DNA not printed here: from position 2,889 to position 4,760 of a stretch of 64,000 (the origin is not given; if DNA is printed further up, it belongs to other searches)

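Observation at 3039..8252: ARH-fold enzymes that are exported and fused to carbohydrate-binding-like modules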

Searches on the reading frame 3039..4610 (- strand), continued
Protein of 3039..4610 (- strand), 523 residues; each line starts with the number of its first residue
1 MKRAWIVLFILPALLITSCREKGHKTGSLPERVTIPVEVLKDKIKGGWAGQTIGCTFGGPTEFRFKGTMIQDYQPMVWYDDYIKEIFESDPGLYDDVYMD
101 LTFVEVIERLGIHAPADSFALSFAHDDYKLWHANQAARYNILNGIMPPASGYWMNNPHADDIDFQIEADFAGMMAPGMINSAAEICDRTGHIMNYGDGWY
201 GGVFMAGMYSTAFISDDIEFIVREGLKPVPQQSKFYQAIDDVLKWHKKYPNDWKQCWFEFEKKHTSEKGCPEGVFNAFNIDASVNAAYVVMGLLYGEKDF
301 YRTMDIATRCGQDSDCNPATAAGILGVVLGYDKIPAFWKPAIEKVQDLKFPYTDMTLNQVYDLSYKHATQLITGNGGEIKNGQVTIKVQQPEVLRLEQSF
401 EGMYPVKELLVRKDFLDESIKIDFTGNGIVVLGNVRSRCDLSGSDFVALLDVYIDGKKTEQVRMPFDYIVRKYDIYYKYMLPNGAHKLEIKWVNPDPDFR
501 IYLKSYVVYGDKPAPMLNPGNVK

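Call 28: search_protein_families(library=pfam, proteins=[P0243, P0245, P0248, P0246, P0272, P0338, P0350], max_evalue=0.001)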
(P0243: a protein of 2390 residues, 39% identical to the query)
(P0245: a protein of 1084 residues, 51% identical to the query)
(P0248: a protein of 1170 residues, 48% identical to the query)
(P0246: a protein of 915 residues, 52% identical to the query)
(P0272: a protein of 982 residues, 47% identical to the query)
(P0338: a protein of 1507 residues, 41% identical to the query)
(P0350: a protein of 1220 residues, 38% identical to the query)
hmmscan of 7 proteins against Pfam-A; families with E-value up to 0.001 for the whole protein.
P0243 (2390 aa): 10 families
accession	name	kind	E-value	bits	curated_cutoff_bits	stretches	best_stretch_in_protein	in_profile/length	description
PF13385.13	Laminin_G_3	-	2.1e-66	223.2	27.6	3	976-1123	5-150/151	Concanavalin A-like lectin/glucanases superfamily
PF03747.19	ADP_ribosyl_GH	-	9.1e-64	216.3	26.2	2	482-765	1-286/287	ADP-ribosylglycohydrolase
PF18911.6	PKD_4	-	3.2e-19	69.2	27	2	1501-1569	6-76/85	PKD domain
PF07554.19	FIVAR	-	1e-18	68.2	29.2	0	1975-2014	25-67/71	FIVAR domain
PF13620.12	CarboxypepD_reg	-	6.7e-17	62.1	32.3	2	306-389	1-81/82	Carboxypeptidase regulatory-like domain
PF00801.26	PKD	-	4.6e-09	36.6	23.5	1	841-909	2-73/80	PKD domain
PF07953.20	Toxin_R_bind_N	-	2.2e-07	31.2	23.8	0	1610-1747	3-152/191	Clostridium neurotoxin, N-terminal receptor binding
PF17210.9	SdrD_B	-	5.8e-06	26.9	29.7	0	318-371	22-73/112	SdrD B-like domain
PF13715.12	CarbopepD_reg_2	-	1.5e-05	25.3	32.2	0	307-361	1-49/88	CarboxypepD_reg-like domain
PF02973.23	Sialidase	-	7.1e-05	22.8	26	0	1721-1788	106-181/189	Sialidase, N-terminal domain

P0245 (1084 aa): 3 families
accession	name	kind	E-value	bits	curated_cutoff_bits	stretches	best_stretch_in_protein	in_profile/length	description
PF03747.19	ADP_ribosyl_GH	-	3.3e-33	116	26.2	1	41-331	1-286/287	ADP-ribosylglycohydrolase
PF13517.12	FG-GAP_3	-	2.9e-21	76.3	26.9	2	718-779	1-60/61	FG-GAP-like repeat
PF01839.29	FG-GAP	-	5.6e-05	23.4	22.1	0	717-740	8-36/37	FG-GAP repeat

P0248 (1170 aa): 3 families
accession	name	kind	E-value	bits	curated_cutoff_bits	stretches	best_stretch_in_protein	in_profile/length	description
PF07971.18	Glyco_hydro_92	-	5.3e-71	240.4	24.6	1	749-1159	13-452/464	Glycosyl hydrolase family 92 catalytic domain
PF03747.19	ADP_ribosyl_GH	-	1.4e-33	117.3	26.2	1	39-331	1-286/287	ADP-ribosylglycohydrolase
PF17678.7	Glyco_hydro_92N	-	2.5e-32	113.1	34.5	1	529-709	1-195/236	Glycosyl hydrolase family 92 N-terminal domain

P0246 (915 aa): 2 families
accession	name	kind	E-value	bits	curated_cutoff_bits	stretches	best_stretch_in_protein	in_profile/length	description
PF07555.19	NAGidase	-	4.7e-55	187.4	25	1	51-337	9-282/295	beta-N-acetylglucosaminidase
PF03747.19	ADP_ribosyl_GH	-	2.5e-35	123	26.2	1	450-740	1-286/287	ADP-ribosylglycohydrolase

P0272 (982 aa): 4 families
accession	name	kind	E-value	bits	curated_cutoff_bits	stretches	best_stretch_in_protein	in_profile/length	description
PF03747.19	ADP_ribosyl_GH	-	7.4e-37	128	26.2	1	519-802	1-286/287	ADP-ribosylglycohydrolase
PF04616.20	Glyco_hydro_43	-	7.1e-10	39.1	32.2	1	267-449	60-217/288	Glycosyl hydrolases family 43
PF24793.1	GINT1_N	-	0.00052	19.6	27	0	252-291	34-77/304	Glucosamine inositolphosphorylceramide transferase 1, N-terminal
PF00251.26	Glyco_hydro_32N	-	0.00085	19.4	22.1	0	325-457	43-174/307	Glycosyl hydrolases family 32 N-terminal domain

P0338 (1507 aa): 4 families
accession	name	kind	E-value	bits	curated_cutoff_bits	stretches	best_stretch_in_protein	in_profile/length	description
PF03747.19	ADP_ribosyl_GH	-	3e-23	83.3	26.2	1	61-347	1-284/287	ADP-ribosylglycohydrolase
PF00754.31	F5_F8_type_C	-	4.6e-21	75.7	28.2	1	606-728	4-122/127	F5/8 type C domain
PF21114.3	DDR1-2_DS-like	-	2.7e-12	47.2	27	0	487-552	68-134/177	Discoidin domain-containing receptor 1/2, DS-like domain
PF22633.2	F5_F8_type_C_2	-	3.2e-06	28.1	27.8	0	921-1006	10-90/91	NedA-like, galactose-binding domain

P0350 (1220 aa): 6 families
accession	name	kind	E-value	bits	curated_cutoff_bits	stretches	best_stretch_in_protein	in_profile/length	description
PF03747.19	ADP_ribosyl_GH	-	1.5e-29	104.1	26.2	1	459-745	1-286/287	ADP-ribosylglycohydrolase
PF18911.6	PKD_4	-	4.2e-11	43.2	27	1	826-877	24-75/85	PKD domain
PF00754.31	F5_F8_type_C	-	1.1e-10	42.1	28.2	1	312-377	19-82/127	F5/8 type C domain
PF00756.26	Esterase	-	3.2e-08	34.1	22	1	70-216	7-159/251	Putative esterase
PF00801.26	PKD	-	3.4e-06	27.4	23.5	1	838-882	31-77/80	PKD domain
PF00326.27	Peptidase_S9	-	4e-05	23.7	22.6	1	150-227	48-124/213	Prolyl oligopeptidase family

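Call 29: predict_structure(alignment_id=A2)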
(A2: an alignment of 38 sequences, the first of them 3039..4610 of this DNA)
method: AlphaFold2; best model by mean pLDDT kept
length: 523 residues; sequences in the alignment: 38
mean_pLDDT: 78.2   pTM: 0.78
mean pLDDT of the five models: 78.2, 77.9, 77.7, 77.0, 76.9
residues with pLDDT >= 90: 175; 70-90: 188; 50-70: 114; < 50: 46
segments of 3 or more residues with pLDDT < 50: 18-26, 60-69, 268-279, 468-472
pLDDT, mean of each block of 10 residues (from residue 1): 58 53 55 97 95 74 44 60 77 69 86 82 65 56 62 53 66 95 86 72 94 96 96 91 95 89 64 42 84 92 80 72 95 90 86 80 95 96 96 80 74 85 91 77 79 92 67 62 93 90 82 68 45
secondary structure, 60 per line:
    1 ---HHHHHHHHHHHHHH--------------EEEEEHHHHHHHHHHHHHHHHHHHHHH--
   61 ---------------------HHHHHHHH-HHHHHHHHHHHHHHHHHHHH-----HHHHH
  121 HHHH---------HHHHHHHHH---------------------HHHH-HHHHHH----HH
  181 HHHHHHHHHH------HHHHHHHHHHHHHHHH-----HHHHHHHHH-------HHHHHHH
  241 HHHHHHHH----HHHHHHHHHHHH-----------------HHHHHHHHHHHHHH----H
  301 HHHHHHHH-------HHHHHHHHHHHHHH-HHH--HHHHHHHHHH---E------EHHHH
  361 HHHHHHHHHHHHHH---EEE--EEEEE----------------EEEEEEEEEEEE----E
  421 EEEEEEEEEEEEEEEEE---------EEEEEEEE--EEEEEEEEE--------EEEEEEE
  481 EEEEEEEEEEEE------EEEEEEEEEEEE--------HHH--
elements in order: H4-17 E32-36 H37-58 H82-89 H91-110 H116-124 H134-142 H164-167 H169-174 H179-190 H197-212 H218-226 H234-248 H253-264 H282-295 H300-308 H316-329 H336-345 H357-374 E378-380 E383-387 E404-415 E420-437 E447-454 E457-465 E474-492 E499-510

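Call 34: fold_search(model_id=the predicted structure, library=pdb)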
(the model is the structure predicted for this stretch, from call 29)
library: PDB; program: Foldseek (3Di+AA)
matches with E <= 10: 1338; with E <= 0.001: 24
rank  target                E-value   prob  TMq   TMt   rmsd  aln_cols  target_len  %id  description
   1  3o5t_A                9.4e-06  1.00  0.38  0.63   6.8       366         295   12  Structure of DraG-GlnZ complex with ADP (released 2011-10-05)
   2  2woc_A                2.5e-05  1.00  0.38  0.63   6.9       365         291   13  Crystal Structure of the dinitrogenase reductase-activating glycohydrolase (DRAG) from Rhodospirillum rubrum (released 2009-08-11)
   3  3g9d_B                3.1e-05  1.00  0.36  0.60   7.1       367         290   14  Crystal structure glycohydrolase (released 2009-07-14)
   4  6g1q_B                3.7e-05  1.00  0.44  0.66   6.2       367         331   12  ADP-ribosylserine hydrolase ARH3 of Latimeria chalumnae in complex with ADP-ribose (released 2018-11-28)
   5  6g1q_A                4.0e-05  1.00  0.38  0.57   7.8       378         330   13  ADP-ribosylserine hydrolase ARH3 of Latimeria chalumnae in complex with ADP-ribose (released 2018-11-28)
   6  6hh4_A                5.3e-05  1.00  0.41  0.62   6.8       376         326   12  ADP-ribosylserine hydrolase ARH3 of Latimeria chalumnae in complex with ADP-ribosyl-L-arginine (released 2018-11-28)
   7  6hh3_A                5.5e-05  1.00  0.38  0.57   7.9       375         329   13  ADP-ribosylserine hydrolase ARH3 of Latimeria chalumnae in complex with ADP-HPD (released 2018-11-28)
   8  6hgz_A                5.8e-05  1.00  0.40  0.61   6.9       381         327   12  ADP-ribosylserine hydrolase ARH3 of Latimeria chalumnae in complex with ADP-ribose (released 2018-11-28)
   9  6hh3_B                1.1e-04  1.00  0.41  0.61   6.8       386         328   11  ADP-ribosylserine hydrolase ARH3 of Latimeria chalumnae in complex with ADP-HPD (released 2018-11-28)
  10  3g9d_A                1.2e-04  1.00  0.37  0.62   6.8       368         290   13  Crystal structure glycohydrolase (released 2009-07-14)
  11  6g1p_B                1.4e-04  1.00  0.40  0.60   6.9       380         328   13  Apo form of ADP-ribosylserine hydrolase ARH3 of Latimeria chalumnae (released 2018-11-28)
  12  7aqm_A                1.9e-04  1.00  0.38  0.57   8.0       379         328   12  ADP-ribosylserine hydrolase ARH3 of Latimeria chalumnae in complex with alpha-1''-O-methyl-ADP-ribose (meADPr) (released 2021-06-16)
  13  3hfw                  2.0e-04  1.00  0.38  0.52   9.0       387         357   13  Crystal Structure of human ADP-ribosylhydrolase 1 (hARH1) (released 2010-05-26)
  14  6hh4_B                2.1e-04  1.00  0.42  0.63   6.5       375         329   12  ADP-ribosylserine hydrolase ARH3 of Latimeria chalumnae in complex with ADP-ribosyl-L-arginine (released 2018-11-28)
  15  7akr_DDD              2.7e-04  1.00  0.40  0.59   7.0       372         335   14  Human ADP-ribosylserine hydrolase ARH3 mutant E41A in complex with ADP-ribose dimer (released 2021-06-16)
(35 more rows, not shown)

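Call 40: search_solved_structures(query=A4, max_evalue=1, show_alignments=5)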
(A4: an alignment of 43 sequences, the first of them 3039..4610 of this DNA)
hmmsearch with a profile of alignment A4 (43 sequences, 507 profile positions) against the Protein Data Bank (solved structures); distinct sequences matched with E-value up to 1: 17.
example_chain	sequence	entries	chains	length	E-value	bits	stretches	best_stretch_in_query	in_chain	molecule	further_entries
1t5j_A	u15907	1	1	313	1.2e-06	30.7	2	296-345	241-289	Hypothetical protein MJ1187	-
6dre_A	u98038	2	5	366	1e-05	27.7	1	295-342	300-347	ADP-ribosyl-(Dinitrogen reductase) hydrolase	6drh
7akr_AAA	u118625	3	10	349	0.00015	23.7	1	297-347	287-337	ADP-ribose glycohydrolase ARH3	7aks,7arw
2foz_A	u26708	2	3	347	0.00015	23.7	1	297-347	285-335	ADP-ribosylhydrolase like 2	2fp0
2g4k_A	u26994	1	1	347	0.00015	23.7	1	297-347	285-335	ADP-ribosylhydrolase 3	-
5zqy_A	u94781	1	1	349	0.00016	23.7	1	297-347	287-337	Poly(ADP-ribose) glycohydrolase ARH3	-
9rfd_A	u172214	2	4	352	0.00016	23.7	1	297-347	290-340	ADP-ribosylhydrolase ARH3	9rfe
6d36_C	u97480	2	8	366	0.00017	23.6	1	297-347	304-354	Poly(ADP-ribose) glycohydrolase ARH3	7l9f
7l9h_C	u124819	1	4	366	0.00017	23.6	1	297-347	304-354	ADP-ribose glycohydrolase ARH3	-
2qty_A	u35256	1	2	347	0.00021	23.3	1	297-346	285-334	Poly(ADP-ribose) glycohydrolase ARH3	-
6d3a_C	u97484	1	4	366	0.0012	20.8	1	297-347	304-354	Poly(ADP-ribose) glycohydrolase ARH3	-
7l9i_C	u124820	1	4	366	0.0018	20.2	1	297-347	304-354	ADP-ribose glycohydrolase ARH3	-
2woe_A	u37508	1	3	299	0.0019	20.1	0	304-342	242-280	ADP-RIBOSYL-[DINITROGEN REDUCTASE] GLYCOHYDROLASE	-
2woc_A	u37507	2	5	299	0.0025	19.8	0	304-342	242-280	ADP-RIBOSYL-[DINITROGEN REDUCTASE] GLYCOHYDROLASE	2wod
6g1p_A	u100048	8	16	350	0.0038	19.2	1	296-345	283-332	ADP-ribosylhydrolase like 2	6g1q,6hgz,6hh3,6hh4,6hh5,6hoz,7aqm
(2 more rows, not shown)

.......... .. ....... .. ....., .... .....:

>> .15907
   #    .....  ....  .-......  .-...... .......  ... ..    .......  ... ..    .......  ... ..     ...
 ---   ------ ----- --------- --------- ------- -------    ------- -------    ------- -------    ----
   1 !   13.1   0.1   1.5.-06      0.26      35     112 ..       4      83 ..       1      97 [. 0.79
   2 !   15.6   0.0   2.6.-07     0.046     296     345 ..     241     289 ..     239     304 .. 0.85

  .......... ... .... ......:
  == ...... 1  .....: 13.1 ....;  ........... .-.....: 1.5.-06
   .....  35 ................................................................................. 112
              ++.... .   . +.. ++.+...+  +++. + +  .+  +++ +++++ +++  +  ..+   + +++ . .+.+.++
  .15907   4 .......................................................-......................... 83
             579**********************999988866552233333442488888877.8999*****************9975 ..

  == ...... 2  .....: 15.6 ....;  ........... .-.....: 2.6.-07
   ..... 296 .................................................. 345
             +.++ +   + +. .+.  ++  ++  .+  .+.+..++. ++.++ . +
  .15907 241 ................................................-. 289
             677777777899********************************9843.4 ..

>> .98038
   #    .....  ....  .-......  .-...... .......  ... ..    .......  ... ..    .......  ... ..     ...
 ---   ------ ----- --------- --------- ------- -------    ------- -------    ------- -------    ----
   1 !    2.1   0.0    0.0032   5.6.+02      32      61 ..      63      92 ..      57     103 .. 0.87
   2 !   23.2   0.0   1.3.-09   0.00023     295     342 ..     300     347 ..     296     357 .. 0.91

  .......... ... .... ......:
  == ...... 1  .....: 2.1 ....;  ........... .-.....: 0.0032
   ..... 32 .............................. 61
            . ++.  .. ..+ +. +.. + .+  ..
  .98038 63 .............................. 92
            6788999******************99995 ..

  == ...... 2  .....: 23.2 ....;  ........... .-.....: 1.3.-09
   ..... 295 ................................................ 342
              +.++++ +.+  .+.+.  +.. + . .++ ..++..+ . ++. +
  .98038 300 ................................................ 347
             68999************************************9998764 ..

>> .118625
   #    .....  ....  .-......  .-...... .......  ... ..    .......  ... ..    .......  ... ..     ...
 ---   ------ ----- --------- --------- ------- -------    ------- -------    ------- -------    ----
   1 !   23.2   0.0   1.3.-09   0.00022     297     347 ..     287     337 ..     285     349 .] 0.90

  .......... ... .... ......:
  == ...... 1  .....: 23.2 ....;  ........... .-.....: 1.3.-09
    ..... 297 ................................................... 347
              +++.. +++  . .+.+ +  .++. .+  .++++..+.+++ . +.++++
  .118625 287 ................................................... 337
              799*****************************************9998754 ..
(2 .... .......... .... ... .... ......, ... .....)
